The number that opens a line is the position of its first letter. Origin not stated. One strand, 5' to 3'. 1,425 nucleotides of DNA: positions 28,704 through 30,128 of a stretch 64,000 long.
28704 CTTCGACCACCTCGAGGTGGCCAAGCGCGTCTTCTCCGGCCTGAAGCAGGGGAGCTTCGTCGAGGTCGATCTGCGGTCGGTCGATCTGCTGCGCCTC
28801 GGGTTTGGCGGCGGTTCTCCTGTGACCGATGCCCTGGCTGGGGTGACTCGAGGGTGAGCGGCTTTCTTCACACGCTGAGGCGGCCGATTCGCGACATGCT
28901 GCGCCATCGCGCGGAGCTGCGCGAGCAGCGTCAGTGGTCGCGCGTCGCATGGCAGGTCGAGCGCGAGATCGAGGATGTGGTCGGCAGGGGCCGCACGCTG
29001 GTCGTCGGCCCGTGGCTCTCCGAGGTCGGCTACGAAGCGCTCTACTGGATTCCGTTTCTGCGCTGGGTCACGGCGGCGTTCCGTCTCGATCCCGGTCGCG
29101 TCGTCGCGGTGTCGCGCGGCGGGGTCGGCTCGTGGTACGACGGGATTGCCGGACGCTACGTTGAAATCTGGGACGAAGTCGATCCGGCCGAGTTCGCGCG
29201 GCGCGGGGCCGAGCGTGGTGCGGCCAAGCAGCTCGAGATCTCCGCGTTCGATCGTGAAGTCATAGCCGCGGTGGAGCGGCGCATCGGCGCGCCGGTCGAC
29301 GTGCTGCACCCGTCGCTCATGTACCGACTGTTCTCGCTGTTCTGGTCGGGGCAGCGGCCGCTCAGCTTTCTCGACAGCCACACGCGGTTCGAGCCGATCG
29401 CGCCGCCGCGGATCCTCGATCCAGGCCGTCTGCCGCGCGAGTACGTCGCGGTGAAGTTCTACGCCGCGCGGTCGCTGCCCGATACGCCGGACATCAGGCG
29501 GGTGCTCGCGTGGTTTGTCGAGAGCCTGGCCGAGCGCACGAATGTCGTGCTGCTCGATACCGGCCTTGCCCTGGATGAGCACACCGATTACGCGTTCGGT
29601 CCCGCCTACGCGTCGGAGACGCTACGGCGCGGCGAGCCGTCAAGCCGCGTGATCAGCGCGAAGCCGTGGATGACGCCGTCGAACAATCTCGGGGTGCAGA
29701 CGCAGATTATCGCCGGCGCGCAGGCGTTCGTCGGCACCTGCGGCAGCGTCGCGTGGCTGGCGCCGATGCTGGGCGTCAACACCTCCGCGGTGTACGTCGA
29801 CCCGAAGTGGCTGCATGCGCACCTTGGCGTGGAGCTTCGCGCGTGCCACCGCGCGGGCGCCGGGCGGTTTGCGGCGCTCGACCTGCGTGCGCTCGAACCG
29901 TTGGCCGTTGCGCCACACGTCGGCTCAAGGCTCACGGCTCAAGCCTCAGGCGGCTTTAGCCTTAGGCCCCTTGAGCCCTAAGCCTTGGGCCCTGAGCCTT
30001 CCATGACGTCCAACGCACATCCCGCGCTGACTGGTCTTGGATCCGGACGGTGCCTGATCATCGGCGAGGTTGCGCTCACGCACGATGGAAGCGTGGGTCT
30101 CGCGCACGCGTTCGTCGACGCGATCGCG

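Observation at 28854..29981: Family B: six paralogs of an uncharacterised protein with a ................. signature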

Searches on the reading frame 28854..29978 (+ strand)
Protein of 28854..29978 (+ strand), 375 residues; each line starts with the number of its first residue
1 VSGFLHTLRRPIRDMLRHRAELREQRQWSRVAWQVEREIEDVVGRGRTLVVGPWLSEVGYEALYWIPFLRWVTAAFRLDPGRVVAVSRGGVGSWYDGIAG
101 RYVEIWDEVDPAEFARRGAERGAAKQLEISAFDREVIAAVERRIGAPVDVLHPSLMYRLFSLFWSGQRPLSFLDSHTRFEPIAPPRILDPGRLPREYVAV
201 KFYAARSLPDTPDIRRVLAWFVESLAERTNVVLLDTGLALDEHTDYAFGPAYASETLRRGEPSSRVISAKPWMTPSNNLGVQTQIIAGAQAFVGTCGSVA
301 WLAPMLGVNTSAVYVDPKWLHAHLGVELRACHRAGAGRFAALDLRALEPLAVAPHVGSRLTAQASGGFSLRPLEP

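Call 9: search_protein_families(library=pfam, proteins=[window:28854-29978:+], max_evalue=1)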
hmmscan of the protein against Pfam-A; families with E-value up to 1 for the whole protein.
window:28854-29978:+ (375 aa): 0 families

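Call 10: search_protein_families(library=ncbifam, proteins=[window:28854-29978:+], max_evalue=1)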
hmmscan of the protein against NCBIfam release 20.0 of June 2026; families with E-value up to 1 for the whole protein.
window:28854-29978:+ (375 aa): 0 families

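Call 12: search_solved_structures(query=A1, max_evalue=10, show_alignments=2)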
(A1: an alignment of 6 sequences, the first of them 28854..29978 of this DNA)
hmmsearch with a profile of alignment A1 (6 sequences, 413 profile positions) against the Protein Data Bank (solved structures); distinct sequences matched with E-value up to 10: 1.
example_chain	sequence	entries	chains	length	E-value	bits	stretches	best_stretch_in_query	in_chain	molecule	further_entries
9uai_E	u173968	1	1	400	1.9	10.9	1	209-229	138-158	Nitrate transport ATP-binding subunits C and D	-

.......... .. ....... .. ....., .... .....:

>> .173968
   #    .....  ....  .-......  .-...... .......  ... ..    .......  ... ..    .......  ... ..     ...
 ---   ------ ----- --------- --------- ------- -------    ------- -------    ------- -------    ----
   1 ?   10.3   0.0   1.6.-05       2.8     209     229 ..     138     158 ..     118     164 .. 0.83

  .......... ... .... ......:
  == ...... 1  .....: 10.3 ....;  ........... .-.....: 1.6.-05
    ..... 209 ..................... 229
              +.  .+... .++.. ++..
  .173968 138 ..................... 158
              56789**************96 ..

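Call 13: find_homologous_proteins(query=window:28854-29978:+)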
Query window:28854-29978:+ (375 aa): 2620 proteins with E <= 0.001 among 8000 candidates; the best 120 are listed.
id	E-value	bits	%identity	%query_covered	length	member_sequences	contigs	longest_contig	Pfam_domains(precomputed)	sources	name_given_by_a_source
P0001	2.9e-202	690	84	95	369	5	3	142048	-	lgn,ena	-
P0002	1.0e-200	685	83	95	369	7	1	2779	-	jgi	-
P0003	2.3e-198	677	81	98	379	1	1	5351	-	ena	-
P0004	1.9e-197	674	84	95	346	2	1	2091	-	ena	-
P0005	2.9e-197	673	83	95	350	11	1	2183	-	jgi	jgi:hypothetical protein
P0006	1.6e-196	671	82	97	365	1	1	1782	-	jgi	-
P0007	2.2e-195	667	82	98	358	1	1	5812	-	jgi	jgi:hypothetical protein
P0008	5.4e-195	666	79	100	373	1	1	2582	-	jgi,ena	-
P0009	1.8e-193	661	78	100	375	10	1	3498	-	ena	-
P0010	2.1e-193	660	81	100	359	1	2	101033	-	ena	-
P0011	2.2e-193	660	83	95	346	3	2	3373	-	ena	-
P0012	1.1e-191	655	82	95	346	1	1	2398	-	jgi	-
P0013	1.3e-190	651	80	94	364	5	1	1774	-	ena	-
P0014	3.5e-189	647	81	95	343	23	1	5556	-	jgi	jgi:hypothetical protein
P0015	3.9e-189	646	80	95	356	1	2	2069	-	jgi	jgi:hypothetical protein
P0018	4.5e-185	633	80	91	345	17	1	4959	-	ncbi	-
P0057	8.6e-177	606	76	95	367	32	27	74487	-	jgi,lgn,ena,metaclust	jgi:hypothetical protein|metaclust:\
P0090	4.2e-171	587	76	93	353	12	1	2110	-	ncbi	-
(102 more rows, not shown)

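Call 21: find_related_loci(query=A1, collection=genome_contigs, flank=10000)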
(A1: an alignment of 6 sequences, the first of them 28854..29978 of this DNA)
Query A1 (375 aa) in genome_contigs; peptide patterns used: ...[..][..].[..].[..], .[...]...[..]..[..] (x = any residue, [..] = any of these).
479 stretches matched a pattern; 463 encode a relative of the query (tblastn E <= 1e-3); the best 80 are kept; 71 distinct loci.
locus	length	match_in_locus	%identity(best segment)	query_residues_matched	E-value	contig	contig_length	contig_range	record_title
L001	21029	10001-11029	81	4-358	0e+0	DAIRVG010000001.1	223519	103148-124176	MAG TPA_asm: Vicinamibacterales bacterium isolate CTOTU25967 NODE_2_length_223519_cov_11.206297, whole genome shotgun se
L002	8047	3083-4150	77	3-372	0e+0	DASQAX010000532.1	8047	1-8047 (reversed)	MAG TPA_asm: Vicinamibacterales bacterium isolate SMAG_U11656 k141_684800, whole genome shotgun sequence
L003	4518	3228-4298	76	3-375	0e+0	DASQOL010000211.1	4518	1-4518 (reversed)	MAG TPA_asm: Gammaproteobacteria bacterium isolate SMAG_U10802 k141_1175352, whole genome shotgun sequence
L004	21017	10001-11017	77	8-358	1e-178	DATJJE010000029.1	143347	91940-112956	MAG TPA_asm: Vicinamibacterales bacterium isolate SMAG_U15557 k141_8855360, whole genome shotgun sequence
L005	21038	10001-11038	73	4-363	1e-169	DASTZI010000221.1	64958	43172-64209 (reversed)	MAG TPA_asm: Vicinamibacterales bacterium isolate SMAG_U2464 k141_1203780, whole genome shotgun sequence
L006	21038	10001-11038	83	1-358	0e+0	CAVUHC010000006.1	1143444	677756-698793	MAG: uncultured Acidobacteriota bacterium isolate MFD02242.bin.2.68 genome assembly, contig: contig_3406, whole genome s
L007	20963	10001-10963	67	20-351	4e-146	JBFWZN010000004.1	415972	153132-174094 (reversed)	MAG: Vicinamibacterales bacterium isolate CA_2019_TPBS_189 NODE_150_length_415972_cov_10.092556_TPBS, whole genome shotg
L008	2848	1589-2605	66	8-353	3e-151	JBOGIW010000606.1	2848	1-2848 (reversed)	MAG: Vicinamibacterales bacterium isolate M3-S_metawrap_bin.136 k127_1362149, whole genome shotgun sequence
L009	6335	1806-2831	66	8-361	1e-142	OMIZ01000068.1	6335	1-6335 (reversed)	Actinobacteria bacterium isolate AM_0849 genome assembly, contig: k99_1114707, whole genome shotgun sequence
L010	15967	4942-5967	62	2-353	1e-141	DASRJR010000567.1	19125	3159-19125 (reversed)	MAG TPA_asm: Vicinamibacterales bacterium isolate SMAG_U10141 k141_2818579, whole genome shotgun sequence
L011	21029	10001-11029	64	8-350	2e-141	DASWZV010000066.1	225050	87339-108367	MAG TPA_asm: Vicinamibacterales bacterium isolate SMAG_U3748 k141_3901623, whole genome shotgun sequence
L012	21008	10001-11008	64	8-353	7e-143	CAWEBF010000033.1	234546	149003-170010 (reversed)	MAG: uncultured Acidobacteriota bacterium isolate MFD05567.bin.2.14 genome assembly, contig: contig_8150, whole genome s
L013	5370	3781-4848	60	8-367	2e-140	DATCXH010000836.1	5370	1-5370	MAG TPA_asm: Vicinamibacterales bacterium isolate SMAG_U7434 k141_469805, whole genome shotgun sequence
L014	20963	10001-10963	65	19-349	3e-139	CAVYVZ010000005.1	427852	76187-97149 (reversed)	MAG: uncultured Acidobacteriota bacterium isolate MFD09206.bin.2.2 genome assembly, contig: contig_23308, whole genome s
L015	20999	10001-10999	64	8-350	3e-139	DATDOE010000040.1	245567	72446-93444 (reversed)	MAG TPA_asm: Vicinamibacterales bacterium isolate SMAG_U7885 k141_3443709, whole genome shotgun sequence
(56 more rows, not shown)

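Call 22: search_protein_representatives(alignment_id=A1)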
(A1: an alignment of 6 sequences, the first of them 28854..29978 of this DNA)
Query: 6 sequences, 413 profile positions. Proteins with E-value up to 0.001 (for the whole library): 1692; up to 1e-10: 1466; up to 1e-30: 909. The best 150 are listed.
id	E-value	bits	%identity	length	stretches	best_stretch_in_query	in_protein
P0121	4.1e-228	773.9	-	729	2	92-402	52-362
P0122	8.0e-144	496.3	-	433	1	22-407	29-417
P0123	1.0e-135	469.6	-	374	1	49-408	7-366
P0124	9.2e-133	459.9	-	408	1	13-400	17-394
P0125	3.4e-132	458.0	-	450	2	15-409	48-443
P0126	6.4e-132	457.1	-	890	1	15-407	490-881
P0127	1.9e-130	452.3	-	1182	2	78-386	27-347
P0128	1.9e-128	445.7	-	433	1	20-407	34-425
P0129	9.0e-128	443.4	-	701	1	65-407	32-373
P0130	1.0e-127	443.2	-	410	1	1-398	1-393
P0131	3.0e-126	438.4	-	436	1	40-404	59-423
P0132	9.4e-126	436.8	-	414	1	60-405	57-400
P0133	2.2e-125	435.5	-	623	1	32-410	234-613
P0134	3.4e-124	431.7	-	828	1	22-392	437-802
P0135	1.0e-123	430.0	-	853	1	77-411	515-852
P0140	2.2e-121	422.4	-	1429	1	47-405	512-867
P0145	6.9e-119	414.2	-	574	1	13-388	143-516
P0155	2.8e-114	399.0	-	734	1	31-407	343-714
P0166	2.9e-111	389.0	-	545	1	84-401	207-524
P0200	4.3e-106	372.0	-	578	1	92-401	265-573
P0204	1.1e-105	370.6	-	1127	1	24-388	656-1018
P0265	8.1e-97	341.5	-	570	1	86-401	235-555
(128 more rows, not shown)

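Call 32: predict_structure(alignment_id=A2)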
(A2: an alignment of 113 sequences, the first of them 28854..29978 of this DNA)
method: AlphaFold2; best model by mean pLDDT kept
length: 375 residues; sequences in the alignment: 113
mean_pLDDT: 91.3   pTM: 0.89
mean pLDDT of the five models: 91.3, 91.2, 90.9, 90.6, 90.4
residues with pLDDT >= 90: 310; 70-90: 29; 50-70: 27; < 50: 9
segments of 3 or more residues with pLDDT < 50: 367-375
pLDDT, mean of each block of 10 residues (from residue 1): 85 95 94 98 98 96 98 98 98 98 97 95 93 98 98 98 95 97 96 97 95 92 94 94 83 56 83 97 98 97 98 95 96 95 91 68 53 35
secondary structure, 60 per line:
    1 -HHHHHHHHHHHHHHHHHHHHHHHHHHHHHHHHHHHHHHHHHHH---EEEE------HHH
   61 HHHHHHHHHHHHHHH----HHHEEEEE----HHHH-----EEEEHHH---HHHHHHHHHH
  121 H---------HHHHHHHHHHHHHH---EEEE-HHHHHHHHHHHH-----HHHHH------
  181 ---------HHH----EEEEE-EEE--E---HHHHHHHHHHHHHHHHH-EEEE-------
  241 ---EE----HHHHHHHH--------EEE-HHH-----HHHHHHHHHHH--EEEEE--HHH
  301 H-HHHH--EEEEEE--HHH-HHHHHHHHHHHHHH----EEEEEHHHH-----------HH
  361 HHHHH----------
elements in order: H2-44 E48-51 H58-75 E83-87 H92-95 E101-104 H111-121 H131-144 E148-151 H153-164 H170-174 E197-201 E203-205 H212-228 E230-233 H250-257 E266-268 H278-288 E291-295 H298-301 H303-306 E309-314 H321-334 E339-343 H344-347 H359-365

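Call 34: fold_search(model_id=the predicted structure, library=pdb)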
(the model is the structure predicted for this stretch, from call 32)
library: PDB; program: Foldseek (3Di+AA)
matches with E <= 10: 1049; with E <= 0.001: 67
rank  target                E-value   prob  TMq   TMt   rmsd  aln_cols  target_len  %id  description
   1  1psw                  1.8e-06  1.00  0.45  0.50   9.6       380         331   14  Structure of E. coli ADP-heptose lps heptosyltransferase II (released 2003-07-08)
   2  3tov_A                3.3e-06  1.00  0.43  0.45   9.0       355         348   11  The crystal structure of the glycosyl transferase family 9 from Veillonella parvula DSM 2008 (released 2011-09-21)
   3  1v4v_A                3.7e-06  1.00  0.30  0.30  12.0       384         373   14  Crystal Structure Of UDP-N-Acetylglucosamine 2-Epimerase From Thermus Thermophilus HB8 (released 2003-12-02)
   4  1f6d_B                7.6e-06  1.00  0.32  0.33  10.5       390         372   12  THE STRUCTURE OF UDP-N-ACETYLGLUCOSAMINE 2-EPIMERASE FROM E. COLI. (released 2000-12-13)
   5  3d0r_B                8.5e-06  1.00  0.32  0.31  11.9       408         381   12  Crystal structure of calG3 from Micromonospora echinospora determined in space group P2(1) (released 2008-06-24)
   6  7vza_D                9.1e-06  1.00  0.31  0.32  13.6       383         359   15  The crystal structure of Non-hydrolyzing UDPGlcNAc 2-epimerase in complex with UDP (released 2022-11-16)
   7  2h1f_A                1.4e-05  1.00  0.40  0.45   8.5       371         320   15  E. coli heptosyltransferase WaaC with ADP (released 2007-05-22)
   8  1v4v_B                1.5e-05  1.00  0.32  0.32  11.2       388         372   16  Crystal Structure Of UDP-N-Acetylglucosamine 2-Epimerase From Thermus Thermophilus HB8 (released 2003-12-02)
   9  8ahe_A                1.9e-05  1.00  0.37  0.37   9.1       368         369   12  PAC-FragmentDEL: Photoactivated covalent capture of DNA encoded fragments for hit discovery (released 2022-09-14)
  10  3ot5_A                1.9e-05  1.00  0.36  0.36   9.3       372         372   12  2.2 Angstrom Resolution Crystal Structure of putative UDP-N-acetylglucosamine 2-epimerase from Listeria monocytogenes (released 2010-09-22)
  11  7vza_B                2.0e-05  1.00  0.32  0.32  13.5       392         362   15  The crystal structure of Non-hydrolyzing UDPGlcNAc 2-epimerase in complex with UDP (released 2022-11-16)
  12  7vz6_A                2.5e-05  1.00  0.32  0.32  13.4       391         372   15  The crystal structure of Non-hydrolyzing UDPGlcNAc 2-epimerase in complex with UDP-glucose (released 2022-11-16)
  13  7vza_E                2.7e-05  1.00  0.33  0.33  11.5       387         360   15  The crystal structure of Non-hydrolyzing UDPGlcNAc 2-epimerase in complex with UDP (released 2022-11-16)
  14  7vza_A                3.0e-05  1.00  0.32  0.33   9.0       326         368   15  The crystal structure of Non-hydrolyzing UDPGlcNAc 2-epimerase in complex with UDP (released 2022-11-16)
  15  7vza_G                3.4e-05  1.00  0.32  0.33  13.7       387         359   15  The crystal structure of Non-hydrolyzing UDPGlcNAc 2-epimerase in complex with UDP (released 2022-11-16)
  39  4rap_E                2.6e-04  1.00  0.37  0.36   5.8       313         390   10  Crystal structure of bacterial iron-containing dodecameric glycosyltransferase TibC from enterotoxigenic E.coli H10407 (released 2014-10-29)
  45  3tov_B                3.7e-04  1.00  0.42  0.45  10.1       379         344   10  The crystal structure of the glycosyl transferase family 9 from Veillonella parvula DSM 2008 (released 2011-09-21)
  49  4rap_B                5.0e-04  1.00  0.38  0.37   6.4       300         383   11  Crystal structure of bacterial iron-containing dodecameric glycosyltransferase TibC from enterotoxigenic E.coli H10407 (released 2014-10-29)
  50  4rap_J                5.0e-04  1.00  0.38  0.37   6.5       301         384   11  Crystal structure of bacterial iron-containing dodecameric glycosyltransferase TibC from enterotoxigenic E.coli H10407 (released 2014-10-29)
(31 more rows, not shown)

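Call 38: search_solved_structures(query=A2, max_evalue=10, show_alignments=4)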
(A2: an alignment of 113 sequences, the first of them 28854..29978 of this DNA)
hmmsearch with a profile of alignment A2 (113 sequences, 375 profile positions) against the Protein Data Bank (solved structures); distinct sequences matched with E-value up to 10: 0.

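Call 39: search_protein_families(library=pfam, alignment_id=A2, max_evalue=5)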
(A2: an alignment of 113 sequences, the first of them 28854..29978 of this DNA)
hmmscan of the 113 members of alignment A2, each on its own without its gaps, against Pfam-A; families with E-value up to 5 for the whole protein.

A. member 1, window:28854-29978:+ (375 aa): 0 families

B. families by the number of members that match (of 113 scanned): 91 families (the first 25 are shown)
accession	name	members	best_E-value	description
PF04102.17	SlyX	4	0.0018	SlyX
PF01544.23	CorA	4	0.009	CorA-like Mg2+ transporter protein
PF02601.20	Exonuc_VII_L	4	0.09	Exonuclease VII, large subunit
PF08614.16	ATG16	3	0.032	Autophagy protein 16 (ATG16)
PF13094.11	CENP-Q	2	0.016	CENP-Q, a CENPA-CAD centromere complex subunit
PF24627.1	PUMA_CC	2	0.029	PUMA coiled-coil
PF01075.23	Glyco_transf_9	2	0.051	Glycosyltransferase family 9 (heptosyltransferase)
PF11559.13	ADIP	2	0.096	Afadin- and alpha -actinin-Binding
PF12128.14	DUF3584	2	0.14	Protein of unknown function (DUF3584)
PF25014.1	NET2A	1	1.3e-05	NET2A-like domain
PF15818.10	CCDC73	1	0.002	Coiled-coil domain-containing protein 73 family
PF02843.22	GARS_C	1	0.0066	Phosphoribosylglycinamide synthetase, C domain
PF10234.14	Cluap1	1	0.015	Clusterin-associated protein-1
PF03036.21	Perilipin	1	0.018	Perilipin family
PF21225.3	zf-C2H2_5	1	0.019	C2H2-type zinc finger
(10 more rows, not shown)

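Call 61: search_protein_families(library=pfam, proteins=[P0133, P0145, P0166, P0200, P0265, P0155, P0129, P0127, P0140, P0204], max_evalue=0.001)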
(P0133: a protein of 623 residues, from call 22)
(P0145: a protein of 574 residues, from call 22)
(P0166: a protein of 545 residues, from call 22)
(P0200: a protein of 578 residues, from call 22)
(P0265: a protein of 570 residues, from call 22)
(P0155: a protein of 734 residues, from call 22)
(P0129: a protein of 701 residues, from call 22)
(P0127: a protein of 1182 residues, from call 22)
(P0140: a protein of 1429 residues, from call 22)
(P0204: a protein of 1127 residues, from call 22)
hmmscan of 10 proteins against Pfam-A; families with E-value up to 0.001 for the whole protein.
P0133 (623 aa): 0 families

P0145 (574 aa): 0 families

P0166 (545 aa): 0 families

P0200 (578 aa): 0 families

P0265 (570 aa): 0 families

P0155 (734 aa): 1 family
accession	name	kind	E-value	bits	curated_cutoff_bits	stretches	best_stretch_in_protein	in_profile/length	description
PF00535.33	Glycos_transf_2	-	1.1e-22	81.2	23.3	1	9-122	5-113/168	Glycosyl transferase family 2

P0129 (701 aa): 1 family
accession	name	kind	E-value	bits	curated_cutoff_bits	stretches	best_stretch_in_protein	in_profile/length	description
PF13469.12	Sulfotransfer_3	-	5.4e-13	50.1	27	1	410-640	7-215/216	Sulfotransferase family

P0127 (1182 aa): 0 families

P0140 (1429 aa): 0 families

P0204 (1127 aa): 0 families
